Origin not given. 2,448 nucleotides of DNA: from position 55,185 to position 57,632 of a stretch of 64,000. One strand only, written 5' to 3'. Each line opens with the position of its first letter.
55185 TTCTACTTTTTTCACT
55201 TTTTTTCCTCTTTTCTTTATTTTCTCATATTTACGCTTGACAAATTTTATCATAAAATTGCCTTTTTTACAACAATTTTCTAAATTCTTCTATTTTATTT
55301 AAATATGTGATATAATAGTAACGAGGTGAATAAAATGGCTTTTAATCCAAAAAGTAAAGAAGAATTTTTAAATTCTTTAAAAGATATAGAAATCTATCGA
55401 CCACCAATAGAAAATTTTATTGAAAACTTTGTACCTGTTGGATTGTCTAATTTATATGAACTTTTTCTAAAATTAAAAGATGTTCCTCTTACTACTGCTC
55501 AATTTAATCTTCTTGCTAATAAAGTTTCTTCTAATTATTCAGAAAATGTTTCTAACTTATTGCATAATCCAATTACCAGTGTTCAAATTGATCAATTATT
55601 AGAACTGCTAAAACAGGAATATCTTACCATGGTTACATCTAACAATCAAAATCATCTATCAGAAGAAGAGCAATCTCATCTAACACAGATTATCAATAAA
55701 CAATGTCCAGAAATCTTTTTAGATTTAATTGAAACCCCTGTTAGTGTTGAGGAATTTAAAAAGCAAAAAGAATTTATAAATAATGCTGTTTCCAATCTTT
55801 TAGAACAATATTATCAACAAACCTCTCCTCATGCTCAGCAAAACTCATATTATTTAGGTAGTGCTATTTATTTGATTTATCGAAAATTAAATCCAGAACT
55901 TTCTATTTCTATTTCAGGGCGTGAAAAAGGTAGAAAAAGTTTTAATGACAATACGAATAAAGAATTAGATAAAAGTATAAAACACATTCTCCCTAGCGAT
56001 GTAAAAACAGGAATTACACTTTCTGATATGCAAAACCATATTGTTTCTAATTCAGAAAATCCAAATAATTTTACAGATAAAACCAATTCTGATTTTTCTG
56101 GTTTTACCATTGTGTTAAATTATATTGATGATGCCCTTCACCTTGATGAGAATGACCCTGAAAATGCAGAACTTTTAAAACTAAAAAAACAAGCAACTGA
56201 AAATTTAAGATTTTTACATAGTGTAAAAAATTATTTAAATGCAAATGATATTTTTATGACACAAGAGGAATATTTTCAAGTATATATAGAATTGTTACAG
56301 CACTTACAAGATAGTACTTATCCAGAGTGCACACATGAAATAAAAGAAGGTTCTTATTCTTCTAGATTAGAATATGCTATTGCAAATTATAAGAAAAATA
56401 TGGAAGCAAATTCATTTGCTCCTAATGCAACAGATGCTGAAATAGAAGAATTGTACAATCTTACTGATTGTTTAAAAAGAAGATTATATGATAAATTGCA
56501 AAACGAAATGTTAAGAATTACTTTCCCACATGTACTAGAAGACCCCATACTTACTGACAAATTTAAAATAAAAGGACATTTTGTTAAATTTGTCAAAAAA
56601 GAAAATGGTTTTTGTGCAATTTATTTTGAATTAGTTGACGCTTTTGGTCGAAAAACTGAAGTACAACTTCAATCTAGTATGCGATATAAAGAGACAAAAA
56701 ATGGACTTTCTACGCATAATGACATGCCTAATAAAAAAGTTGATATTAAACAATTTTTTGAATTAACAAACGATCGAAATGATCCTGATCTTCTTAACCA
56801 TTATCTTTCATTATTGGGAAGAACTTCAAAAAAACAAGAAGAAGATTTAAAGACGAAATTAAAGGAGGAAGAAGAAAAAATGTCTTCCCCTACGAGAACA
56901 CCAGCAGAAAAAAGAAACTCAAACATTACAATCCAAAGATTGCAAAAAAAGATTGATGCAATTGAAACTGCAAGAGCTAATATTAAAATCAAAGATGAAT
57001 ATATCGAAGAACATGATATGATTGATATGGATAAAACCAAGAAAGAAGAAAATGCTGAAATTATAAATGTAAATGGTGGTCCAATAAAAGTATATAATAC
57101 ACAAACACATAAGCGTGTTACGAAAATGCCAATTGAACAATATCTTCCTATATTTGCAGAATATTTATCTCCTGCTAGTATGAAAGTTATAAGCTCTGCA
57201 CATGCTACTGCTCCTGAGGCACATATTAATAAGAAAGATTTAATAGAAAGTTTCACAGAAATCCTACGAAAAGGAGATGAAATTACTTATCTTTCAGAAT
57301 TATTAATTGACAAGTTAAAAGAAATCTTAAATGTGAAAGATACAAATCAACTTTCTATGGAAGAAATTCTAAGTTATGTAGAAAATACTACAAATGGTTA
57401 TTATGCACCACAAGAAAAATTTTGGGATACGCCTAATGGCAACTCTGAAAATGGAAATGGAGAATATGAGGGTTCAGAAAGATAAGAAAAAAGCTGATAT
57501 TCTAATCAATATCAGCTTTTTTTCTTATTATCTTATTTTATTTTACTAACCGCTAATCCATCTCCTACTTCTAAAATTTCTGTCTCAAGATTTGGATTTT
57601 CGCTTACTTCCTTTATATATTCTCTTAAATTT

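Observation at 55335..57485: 717-aa protein with a degenerate RelA/SpoT (alarmone-synthetase-like) core split by a large insert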

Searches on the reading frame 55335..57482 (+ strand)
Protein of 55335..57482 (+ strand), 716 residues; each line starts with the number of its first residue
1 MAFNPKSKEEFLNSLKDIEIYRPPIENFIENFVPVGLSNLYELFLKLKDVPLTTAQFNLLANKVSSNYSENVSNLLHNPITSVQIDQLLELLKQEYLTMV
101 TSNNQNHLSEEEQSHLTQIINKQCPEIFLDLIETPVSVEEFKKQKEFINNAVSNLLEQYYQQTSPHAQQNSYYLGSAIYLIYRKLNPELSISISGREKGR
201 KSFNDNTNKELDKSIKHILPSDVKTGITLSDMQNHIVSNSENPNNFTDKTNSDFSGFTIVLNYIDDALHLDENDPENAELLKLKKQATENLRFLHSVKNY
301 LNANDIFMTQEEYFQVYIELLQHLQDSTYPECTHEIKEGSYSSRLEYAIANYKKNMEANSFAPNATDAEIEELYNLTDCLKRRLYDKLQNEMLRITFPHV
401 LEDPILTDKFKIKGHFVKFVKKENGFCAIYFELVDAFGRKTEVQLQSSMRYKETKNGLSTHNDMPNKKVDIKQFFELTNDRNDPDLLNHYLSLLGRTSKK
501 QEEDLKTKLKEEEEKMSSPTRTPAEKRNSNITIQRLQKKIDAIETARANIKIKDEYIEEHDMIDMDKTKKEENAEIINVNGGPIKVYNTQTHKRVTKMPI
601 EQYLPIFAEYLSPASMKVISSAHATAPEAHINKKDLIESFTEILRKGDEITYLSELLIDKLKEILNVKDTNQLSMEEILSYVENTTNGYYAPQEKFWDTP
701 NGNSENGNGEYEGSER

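Call 3: search_protein_families(library=pfam, proteins=[window:55335-57482:+], max_evalue=10)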
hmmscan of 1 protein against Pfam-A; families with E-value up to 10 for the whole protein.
window:55335-57482:+ (716 aa): 6 families
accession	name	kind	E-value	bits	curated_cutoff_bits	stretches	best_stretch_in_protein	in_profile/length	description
PF10470.14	AKAP7_RIRII_bdg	-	0.032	14.7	22.7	1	274-302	2-29/57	PKA-RI-RII subunit binding domain of A-kinase anchor protein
PF12174.13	RST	-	0.04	14.3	22.7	1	598-643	7-52/67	RCD1-SRO-TAF4 (RST) plant domain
PF21354.3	STAT_linker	-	0.076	13.9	27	1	80-145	9-66/78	Signal transducer and activator of transcription, linker domain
PF25693.1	Phage_Y01A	-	0.17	12.9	27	1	57-122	27-84/92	Bacteriophage T4-like Y01A protein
PF08721.17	Tn7_Tnp_TnsA_C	-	0.2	12.6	23.4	1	285-336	4-55/83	TnsA endonuclease C terminal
PF00307.36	CH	-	3.7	8.2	26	1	204-300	12-106/109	Calponin homology (CH) domain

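Call 4: search_protein_families(library=ncbifam, proteins=[window:55335-57482:+], max_evalue=10)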
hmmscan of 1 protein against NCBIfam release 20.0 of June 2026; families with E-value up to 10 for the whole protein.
window:55335-57482:+ (716 aa): 2 families
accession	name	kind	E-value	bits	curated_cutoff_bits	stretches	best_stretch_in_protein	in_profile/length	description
NF007216.0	PRK09638.1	equivalog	0.0021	17.8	194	1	232-359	49-177/180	RNA polymerase sigma factor SigY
NF047401.1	TA_anti_VapB15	equivalog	0.59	10.4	80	1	655-684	31-60/66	type II toxin-antitoxin system VapB15 family antitoxin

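Call 5: search_solved_structures(query=window:55335-57482:+, max_evalue=10, show_alignments=3)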
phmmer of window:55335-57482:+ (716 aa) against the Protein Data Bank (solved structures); distinct sequences matched with E-value up to 10: 2.
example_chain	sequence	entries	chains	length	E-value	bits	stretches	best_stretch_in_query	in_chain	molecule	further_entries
2nn5_A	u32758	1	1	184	0.52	11.9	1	233-292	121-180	Hypothetical protein EF_2215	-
3oix_A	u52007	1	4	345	0.96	11.1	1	448-504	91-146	Putative dihydroorotate dehydrogenase; dihydroorotate oxidase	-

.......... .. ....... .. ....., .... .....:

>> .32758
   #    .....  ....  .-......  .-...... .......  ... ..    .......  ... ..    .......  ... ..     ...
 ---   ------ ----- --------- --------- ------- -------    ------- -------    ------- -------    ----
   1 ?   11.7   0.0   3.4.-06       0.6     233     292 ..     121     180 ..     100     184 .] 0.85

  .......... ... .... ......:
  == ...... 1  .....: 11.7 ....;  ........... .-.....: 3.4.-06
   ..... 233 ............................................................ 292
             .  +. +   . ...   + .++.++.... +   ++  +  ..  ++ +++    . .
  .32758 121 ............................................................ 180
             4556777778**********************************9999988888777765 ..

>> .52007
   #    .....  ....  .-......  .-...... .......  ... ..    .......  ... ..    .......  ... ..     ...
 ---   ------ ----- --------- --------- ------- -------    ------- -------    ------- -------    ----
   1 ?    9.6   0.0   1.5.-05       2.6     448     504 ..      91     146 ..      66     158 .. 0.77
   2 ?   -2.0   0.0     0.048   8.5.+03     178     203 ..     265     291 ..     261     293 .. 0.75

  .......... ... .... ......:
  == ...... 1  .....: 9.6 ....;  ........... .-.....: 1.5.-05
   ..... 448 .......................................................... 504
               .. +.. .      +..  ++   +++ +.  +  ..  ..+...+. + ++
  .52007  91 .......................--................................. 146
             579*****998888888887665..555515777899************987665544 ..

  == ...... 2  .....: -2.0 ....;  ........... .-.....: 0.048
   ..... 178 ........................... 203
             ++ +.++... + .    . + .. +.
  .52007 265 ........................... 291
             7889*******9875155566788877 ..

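Call 6: find_homologous_proteins(query=window:55335-57482:+, max_evalue=0.001)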
Query window:55335-57482:+ (716 aa): 50 proteins with E <= 0.001 among 8000 candidates.
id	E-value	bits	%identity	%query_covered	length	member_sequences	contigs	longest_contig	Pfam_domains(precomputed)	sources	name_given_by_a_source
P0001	0.0e+0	1445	92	100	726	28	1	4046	-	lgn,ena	-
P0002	0.0e+0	1372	86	100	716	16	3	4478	-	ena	-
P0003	0.0e+0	1369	87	100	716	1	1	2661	-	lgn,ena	-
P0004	0.0e+0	1352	86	100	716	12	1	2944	-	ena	-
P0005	0.0e+0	1289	82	100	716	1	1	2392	-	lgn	-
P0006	0.0e+0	1063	69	98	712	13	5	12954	-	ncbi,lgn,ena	-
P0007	0.0e+0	1026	68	97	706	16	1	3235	-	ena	-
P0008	0.0e+0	1021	67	97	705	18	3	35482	-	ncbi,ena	-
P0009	0.0e+0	1017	65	100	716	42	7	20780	-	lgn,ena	-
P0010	0.0e+0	1010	66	97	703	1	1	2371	-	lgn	-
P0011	1.5e-298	1010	65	100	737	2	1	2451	-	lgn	-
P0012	1.2e-291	987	65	98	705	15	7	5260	-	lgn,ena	-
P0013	5.2e-291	985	65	97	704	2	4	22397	-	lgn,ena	-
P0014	2.8e-290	983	66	97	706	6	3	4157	-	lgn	-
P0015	6.9e-290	981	63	100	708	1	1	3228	-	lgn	-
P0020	1.9e-284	963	64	97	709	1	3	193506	-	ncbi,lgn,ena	-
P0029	2.2e-251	854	59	97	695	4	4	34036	-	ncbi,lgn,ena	-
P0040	1.3e-193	663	53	79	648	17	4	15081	-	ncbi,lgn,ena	-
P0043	9.1e-94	333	35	99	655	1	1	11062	-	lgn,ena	-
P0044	7.0e-86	307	35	93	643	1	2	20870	-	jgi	-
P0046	2.4e-76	276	31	93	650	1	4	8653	-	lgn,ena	-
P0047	5.6e-73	265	33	91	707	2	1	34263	-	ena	-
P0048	1.2e-47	181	34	75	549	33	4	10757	-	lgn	-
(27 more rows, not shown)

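Call 8: search_solved_structures(query=A1, max_evalue=10, show_alignments=5)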
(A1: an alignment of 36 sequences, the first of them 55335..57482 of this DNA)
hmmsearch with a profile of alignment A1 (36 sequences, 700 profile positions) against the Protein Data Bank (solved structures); distinct sequences matched with E-value up to 10: 7.
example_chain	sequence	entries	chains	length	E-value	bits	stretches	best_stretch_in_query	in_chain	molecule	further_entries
2nn5_A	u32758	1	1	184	1.1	10.7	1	236-278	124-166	Hypothetical protein EF_2215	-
5iqr_8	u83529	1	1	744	1.2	10.6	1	422-463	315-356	GTP pyrophosphokinase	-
5kps_A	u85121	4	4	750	1.2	10.6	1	422-463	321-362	GTP pyrophosphokinase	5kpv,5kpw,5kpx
5l3p_z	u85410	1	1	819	1.5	10.3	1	422-463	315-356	GTP pyrophosphokinase,GTP pyrophosphokinase,GTP pyrophosphokinase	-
7vod_A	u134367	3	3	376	1.6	10.2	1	520-612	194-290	5-hydroxytryptamine receptor 2A,Soluble cytochrome b562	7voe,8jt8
7wc4_A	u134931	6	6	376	1.6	10.2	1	520-612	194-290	5-hydroxytryptamine receptor 2A,5-hydroxytryptamine receptor 2A,5-hydroxytryptamine recept | 5-hydroxytryptamine receptor 2A | 5-hydroxytryptamine receptor 2A,S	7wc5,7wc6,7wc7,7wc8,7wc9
6a93_A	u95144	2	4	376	1.6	10.2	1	520-612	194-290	5-hydroxytryptamine receptor 2A,Soluble cytochrome b562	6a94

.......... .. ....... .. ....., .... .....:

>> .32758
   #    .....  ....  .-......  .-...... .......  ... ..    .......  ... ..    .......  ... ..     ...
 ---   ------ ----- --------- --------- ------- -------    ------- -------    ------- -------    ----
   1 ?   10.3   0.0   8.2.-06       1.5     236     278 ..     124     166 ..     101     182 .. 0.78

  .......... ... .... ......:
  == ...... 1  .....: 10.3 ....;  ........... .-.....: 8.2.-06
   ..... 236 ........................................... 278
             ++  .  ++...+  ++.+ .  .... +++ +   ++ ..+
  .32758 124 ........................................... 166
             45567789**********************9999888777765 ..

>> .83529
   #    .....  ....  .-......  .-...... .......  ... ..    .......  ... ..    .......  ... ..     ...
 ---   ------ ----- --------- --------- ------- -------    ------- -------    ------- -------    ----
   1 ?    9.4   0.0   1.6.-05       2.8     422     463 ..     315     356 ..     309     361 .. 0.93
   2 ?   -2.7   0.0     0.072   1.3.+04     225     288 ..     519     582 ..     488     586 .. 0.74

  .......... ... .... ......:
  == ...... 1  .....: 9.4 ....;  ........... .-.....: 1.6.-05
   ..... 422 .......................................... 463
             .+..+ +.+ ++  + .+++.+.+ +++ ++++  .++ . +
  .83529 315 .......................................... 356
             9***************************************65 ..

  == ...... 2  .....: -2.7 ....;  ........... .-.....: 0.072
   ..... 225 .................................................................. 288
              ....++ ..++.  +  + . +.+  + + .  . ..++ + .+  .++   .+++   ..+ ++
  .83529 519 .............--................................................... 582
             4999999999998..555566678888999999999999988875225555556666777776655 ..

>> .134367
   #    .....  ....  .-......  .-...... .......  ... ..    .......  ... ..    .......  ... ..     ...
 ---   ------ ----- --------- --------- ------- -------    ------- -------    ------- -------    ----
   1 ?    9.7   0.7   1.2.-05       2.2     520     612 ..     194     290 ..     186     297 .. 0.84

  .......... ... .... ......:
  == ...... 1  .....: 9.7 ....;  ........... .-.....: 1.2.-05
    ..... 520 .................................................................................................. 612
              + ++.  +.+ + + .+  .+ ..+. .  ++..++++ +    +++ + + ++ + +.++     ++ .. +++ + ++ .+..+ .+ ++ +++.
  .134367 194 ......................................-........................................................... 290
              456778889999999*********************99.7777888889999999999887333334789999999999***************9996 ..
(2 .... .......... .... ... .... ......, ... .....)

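Call 12: find_encoding_contigs(protein=P0020, flank=8000, max_places=3)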
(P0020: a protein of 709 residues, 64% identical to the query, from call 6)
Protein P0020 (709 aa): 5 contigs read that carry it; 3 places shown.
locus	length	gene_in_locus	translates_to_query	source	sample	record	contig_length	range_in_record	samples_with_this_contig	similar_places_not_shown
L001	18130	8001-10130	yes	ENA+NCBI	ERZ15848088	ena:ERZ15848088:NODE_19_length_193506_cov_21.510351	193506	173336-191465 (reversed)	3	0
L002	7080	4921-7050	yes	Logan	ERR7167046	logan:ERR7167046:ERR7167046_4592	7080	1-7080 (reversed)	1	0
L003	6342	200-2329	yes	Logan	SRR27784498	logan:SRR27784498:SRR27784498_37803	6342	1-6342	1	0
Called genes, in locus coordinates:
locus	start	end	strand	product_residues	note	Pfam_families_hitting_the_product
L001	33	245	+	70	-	PF01926:MMR_HSR1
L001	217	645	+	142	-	PF01926:MMR_HSR1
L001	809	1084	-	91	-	-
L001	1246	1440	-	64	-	PF06107:DUF951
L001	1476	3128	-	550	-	PF00749:tRNA-synt_1c, PF19269:Anticodon_2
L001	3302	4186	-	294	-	PF04018:VCA0040-like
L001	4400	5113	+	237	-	PF04542:Sigma70_r2, PF04545:Sigma70_r4, PF01381:HTH_3 (faint)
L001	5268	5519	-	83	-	-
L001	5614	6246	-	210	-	PF00291:PALP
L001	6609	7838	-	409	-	PF01136:Peptidase_U32, PF16325:Peptidase_U32_C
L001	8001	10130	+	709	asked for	-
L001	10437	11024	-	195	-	PF01596:Methyltransf_3, PF01135:PCMT, PF02475:TRM5-TYW2_MTfase, PF13847:Methyltransf_31 (weak), PF13578:Methyltransf_24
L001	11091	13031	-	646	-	PF13428:TPR_14 (faint), PF07719:TPR_2 (faint), PF14559:TPR_19 (faint)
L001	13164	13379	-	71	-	-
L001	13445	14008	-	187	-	PF00293:NUDIX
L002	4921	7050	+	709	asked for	-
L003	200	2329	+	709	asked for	-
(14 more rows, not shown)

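Call 13: find_encoding_contigs(protein=P0047, flank=8000, max_places=3)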
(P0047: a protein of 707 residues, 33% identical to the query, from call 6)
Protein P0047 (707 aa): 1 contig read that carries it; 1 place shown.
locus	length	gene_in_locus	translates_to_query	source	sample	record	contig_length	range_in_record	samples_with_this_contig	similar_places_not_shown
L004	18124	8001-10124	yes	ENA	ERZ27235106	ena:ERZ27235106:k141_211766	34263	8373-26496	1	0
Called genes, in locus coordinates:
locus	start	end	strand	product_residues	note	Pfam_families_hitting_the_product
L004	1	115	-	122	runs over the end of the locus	PF00238:Ribosomal_L14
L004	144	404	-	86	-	PF00366:Ribosomal_S17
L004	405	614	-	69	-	PF00831:Ribosomal_L29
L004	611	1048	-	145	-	PF00252:Ribosomal_L16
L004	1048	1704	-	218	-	PF07650:KH_2, PF05316:VAR1 (faint), PF00189:Ribosomal_S3_C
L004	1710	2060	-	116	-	PF00237:Ribosomal_L22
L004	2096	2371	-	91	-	PF00203:Ribosomal_S19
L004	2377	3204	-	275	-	PF00181:Ribosomal_L2_N, PF03947:Ribosomal_L2_C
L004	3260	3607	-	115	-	PF00276:Ribosomal_L23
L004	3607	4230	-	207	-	PF00573:Ribosomal_L4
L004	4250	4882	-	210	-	PF00297:Ribosomal_L3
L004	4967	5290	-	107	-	PF00338:Ribosomal_S10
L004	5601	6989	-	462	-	PF07498:Rho_N (weak), PF07497:Rho_RNA_bind, PF00006:ATP-synt_ab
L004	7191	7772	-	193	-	PF02559:CarD_TRCF_RID, PF21095:CarD_C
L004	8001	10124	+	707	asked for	-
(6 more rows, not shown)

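Call 14: predict_structure(alignment_id=A1)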
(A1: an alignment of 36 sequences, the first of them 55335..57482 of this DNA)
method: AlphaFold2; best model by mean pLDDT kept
length: 716 residues; sequences in the alignment: 36
mean_pLDDT: 83.9   pTM: 0.69
mean pLDDT of the five models: 83.9, 83.4, 81.5, 80.0, 79.5
residues with pLDDT >= 90: 266; 70-90: 375; 50-70: 49; < 50: 26
segments of 3 or more residues with pLDDT < 50: 668-670, 698-716
pLDDT, mean of each block of 10 residues (from residue 1): 84 89 71 88 90 89 93 92 95 92 84 91 89 90 94 90 83 90 88 86 89 90 89 89 86 89 85 88 93 94 88 96 92 76 91 92 90 93 92 94 92 92 86 89 92 64 59 85 85 85 86 86 85 90 90 81 80 81 83 79 83 75 58 72 72 86 63 75 82 58 33 33
secondary structure, 60 per line:
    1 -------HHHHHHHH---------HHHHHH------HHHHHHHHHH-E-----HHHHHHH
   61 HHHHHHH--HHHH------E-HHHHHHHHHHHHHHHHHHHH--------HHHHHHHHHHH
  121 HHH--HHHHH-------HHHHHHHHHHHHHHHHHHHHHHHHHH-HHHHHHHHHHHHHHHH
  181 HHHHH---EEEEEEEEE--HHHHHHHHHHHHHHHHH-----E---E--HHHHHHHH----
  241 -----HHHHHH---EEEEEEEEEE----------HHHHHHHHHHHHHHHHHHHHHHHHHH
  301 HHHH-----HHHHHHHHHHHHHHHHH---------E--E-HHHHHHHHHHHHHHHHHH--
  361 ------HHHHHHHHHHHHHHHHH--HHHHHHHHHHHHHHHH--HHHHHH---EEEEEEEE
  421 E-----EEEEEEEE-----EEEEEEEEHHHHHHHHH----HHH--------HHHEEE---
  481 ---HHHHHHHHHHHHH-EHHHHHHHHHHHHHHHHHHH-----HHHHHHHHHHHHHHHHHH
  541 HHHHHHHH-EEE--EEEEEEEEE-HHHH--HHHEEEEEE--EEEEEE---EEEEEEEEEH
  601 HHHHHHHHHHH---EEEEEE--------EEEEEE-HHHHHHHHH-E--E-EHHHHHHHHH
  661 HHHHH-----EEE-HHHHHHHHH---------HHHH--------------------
elements in order (helices of 4 or more, strands of 3 or more residues): H8-15 H25-30 H37-46 H54-67 H70-73 H82-101 H110-123 H126-130 H138-163 H165-185 E189-197 H200-216 H229-236 H246-251 E255-264 H275-304 H310-326 H341-358 H367-383 H386-401 H404-409 E413-421 E427-434 E440-447 H448-456 E475-477 H484-496 H499-517 H523-548 E550-552 E555-563 H565-568 E574-579 E582-587 E591-599 H600-611 E615-620 E629-634 H636-644 H652-665 E671-673 H675-683 H693-696

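Call 17: fold_search(model_id=the predicted structure, library=pdb)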
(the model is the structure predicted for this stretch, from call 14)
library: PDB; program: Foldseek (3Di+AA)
matches with E <= 10: 164; with E <= 0.001: 0
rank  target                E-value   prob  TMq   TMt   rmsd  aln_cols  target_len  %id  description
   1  7oiw_A                2.2e-01  0.10  0.08  0.13  25.3       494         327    9  Structure of S. aureus Rel catalytic domains in complex with pppGpp (released 2022-06-01)
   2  8acu_A                3.1e-01  0.08  0.08  0.13  25.1       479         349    8  Structure of Bacillus subtilis Rel in complex with DarB (released 2023-07-19)
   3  5xnx_C                5.1e-01  0.30  0.14  0.28  18.5       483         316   10  Crystallographic structure of the enzymatically active N-terminal domain of the Rel protein from Mycobacterium tubercu (released 2017-07-19)
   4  6s2u                  5.5e-01  0.15  0.11  0.21  20.7       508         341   10  Structure of the catalytic domain of T. thermophilus Rel in complex with AMP and ppGpp (released 2020-07-08)
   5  5xnx_D                6.9e-01  0.20  0.12  0.25  19.6       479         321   11  Crystallographic structure of the enzymatically active N-terminal domain of the Rel protein from Mycobacterium tubercu (released 2017-07-19)
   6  6vlz_c                8.3e-01  0.06  0.05  0.10  21.2       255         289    9  Structure of the human mitochondrial ribosome-EF-G1 complex (ClassI) (released 2020-08-05)
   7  6yxa                  8.3e-01  0.06  0.07  0.09  25.1       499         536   10  Structure of the bifunctional Rel enzyme from B. subtilis (released 2020-09-23)
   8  8sve_M                1.0e+00  0.09  0.08  0.13  21.4       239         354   11  Structure of Monomeric Interleukin-10 Grafted into and Antibody CDR (released 2024-05-22)
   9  6s2v_A                1.1e+00  0.09  0.10  0.19  18.6       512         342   11  Structure of the N-terminal catalytic region of T. thermophilus Rel (released 2020-07-08)
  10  7ohg                  1.1e+00  0.10  0.11  0.19  17.9       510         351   10  Structure of Thermus thermophilus Rel bound to the non-hydrolasable alarmone analogue (released 2022-06-01)
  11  5iqr_8                1.2e+00  0.08  0.06  0.07  24.6       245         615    9  Structure of RelA bound to the 70S ribosome (released 2016-05-04)
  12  4y5u_A                1.2e+00  0.06  0.05  0.08  17.8       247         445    8  Transcription factor (released 2016-02-17)
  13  6s2v_C                1.2e+00  0.04  0.08  0.13  26.4       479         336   10  Structure of the N-terminal catalytic region of T. thermophilus Rel (released 2020-07-08)
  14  3sya                  1.2e+00  0.06  0.05  0.10  20.9       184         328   12  Crystal structure of the G protein-gated inward rectifier K+ channel GIRK2 (Kir3.2) in complex with sodium and PIP2 (released 2011-10-12)
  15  6s2t                  1.3e+00  0.13  0.11  0.20  16.5       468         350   11  Structure of the N-terminal catalytic region of T. thermophilus Rel bound to ppGpp (released 2020-07-08)
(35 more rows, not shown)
